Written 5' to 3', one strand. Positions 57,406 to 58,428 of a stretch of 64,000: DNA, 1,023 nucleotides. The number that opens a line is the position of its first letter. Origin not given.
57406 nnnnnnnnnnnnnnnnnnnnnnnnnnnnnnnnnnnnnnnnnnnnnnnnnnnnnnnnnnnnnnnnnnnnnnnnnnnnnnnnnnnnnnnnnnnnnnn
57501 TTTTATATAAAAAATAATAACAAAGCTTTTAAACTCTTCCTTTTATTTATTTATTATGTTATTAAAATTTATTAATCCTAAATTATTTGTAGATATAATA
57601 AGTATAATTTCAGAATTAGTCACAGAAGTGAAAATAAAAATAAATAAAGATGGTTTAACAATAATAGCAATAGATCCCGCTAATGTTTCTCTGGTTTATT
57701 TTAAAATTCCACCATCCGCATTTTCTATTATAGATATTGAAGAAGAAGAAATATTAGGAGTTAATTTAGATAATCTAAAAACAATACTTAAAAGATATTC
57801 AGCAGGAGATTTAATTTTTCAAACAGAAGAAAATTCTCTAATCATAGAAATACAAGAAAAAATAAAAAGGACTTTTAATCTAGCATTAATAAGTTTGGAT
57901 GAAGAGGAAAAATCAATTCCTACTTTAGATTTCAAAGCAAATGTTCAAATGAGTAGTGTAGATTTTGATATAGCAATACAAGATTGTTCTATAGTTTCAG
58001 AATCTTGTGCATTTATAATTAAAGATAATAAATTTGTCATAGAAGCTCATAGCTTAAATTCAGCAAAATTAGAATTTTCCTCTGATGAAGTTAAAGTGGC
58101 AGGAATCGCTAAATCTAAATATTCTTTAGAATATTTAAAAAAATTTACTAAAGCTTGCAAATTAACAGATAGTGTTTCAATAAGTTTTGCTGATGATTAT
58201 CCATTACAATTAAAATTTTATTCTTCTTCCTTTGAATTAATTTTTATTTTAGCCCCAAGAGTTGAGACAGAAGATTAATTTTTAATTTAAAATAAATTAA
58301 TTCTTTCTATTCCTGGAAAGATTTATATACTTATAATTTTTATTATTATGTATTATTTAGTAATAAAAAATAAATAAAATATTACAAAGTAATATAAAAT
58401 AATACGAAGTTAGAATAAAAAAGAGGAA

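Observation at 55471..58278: Cas4-like nuclease translationally coupled to a fused PriS-PriL primase, divergent from PCNA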

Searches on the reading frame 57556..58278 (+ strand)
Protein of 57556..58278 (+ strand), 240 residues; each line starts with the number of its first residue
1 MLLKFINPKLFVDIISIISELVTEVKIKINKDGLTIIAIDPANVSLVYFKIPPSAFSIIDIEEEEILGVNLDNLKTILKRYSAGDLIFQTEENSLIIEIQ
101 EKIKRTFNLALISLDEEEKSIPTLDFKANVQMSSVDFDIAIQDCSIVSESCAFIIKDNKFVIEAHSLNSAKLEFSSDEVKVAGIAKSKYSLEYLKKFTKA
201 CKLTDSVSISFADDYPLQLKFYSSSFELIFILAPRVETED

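Call 3: search_protein_families(library=pfam, proteins=[window:57556-58278:+], max_evalue=0.1)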
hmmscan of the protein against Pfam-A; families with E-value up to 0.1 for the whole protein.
window:57556-58278:+ (240 aa): 3 families
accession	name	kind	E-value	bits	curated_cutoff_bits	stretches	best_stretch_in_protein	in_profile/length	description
PF00705.23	PCNA_N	-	1.2e-11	44.9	20.3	1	4-116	5-123/127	Proliferating cell nuclear antigen, N-terminal domain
PF02747.20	PCNA_C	-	9.4e-10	39.2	23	1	121-234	2-126/128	Proliferating cell nuclear antigen, C-terminal domain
PF01810.24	LysE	-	0.071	13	25.6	1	2-49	105-151/193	LysE type translocator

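Call 4: search_protein_families(library=ncbifam, proteins=[window:57556-58278:+], max_evalue=0.1)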
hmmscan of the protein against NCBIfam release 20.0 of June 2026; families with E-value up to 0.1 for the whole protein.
window:57556-58278:+ (240 aa): 6 families
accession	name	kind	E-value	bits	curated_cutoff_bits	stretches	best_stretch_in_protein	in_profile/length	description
NF002222.0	PRK01115.1-5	subfamily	8.9e-50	169.5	207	1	1-239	1-245/245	DNA polymerase sliding clamp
NF002219.0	PRK01115.1-2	equivalog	8e-47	159.8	293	1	5-237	6-246/247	DNA polymerase sliding clamp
NF002221.0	PRK01115.1-4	subfamily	2.7e-44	151.3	239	1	2-237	4-248/248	DNA polymerase sliding clamp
NF002220.0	PRK01115.1-3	subfamily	4.8e-40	137.7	284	1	1-237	1-246/246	DNA polymerase sliding clamp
NF002218.0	PRK01115.1-1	equivalog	4.3e-28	98.2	267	1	7-236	8-249/249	DNA polymerase sliding clamp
TIGR00590.1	pcna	equivalog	4.6e-26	91.8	99.1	1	4-239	5-258/259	proliferating cell nuclear antigen (pcna)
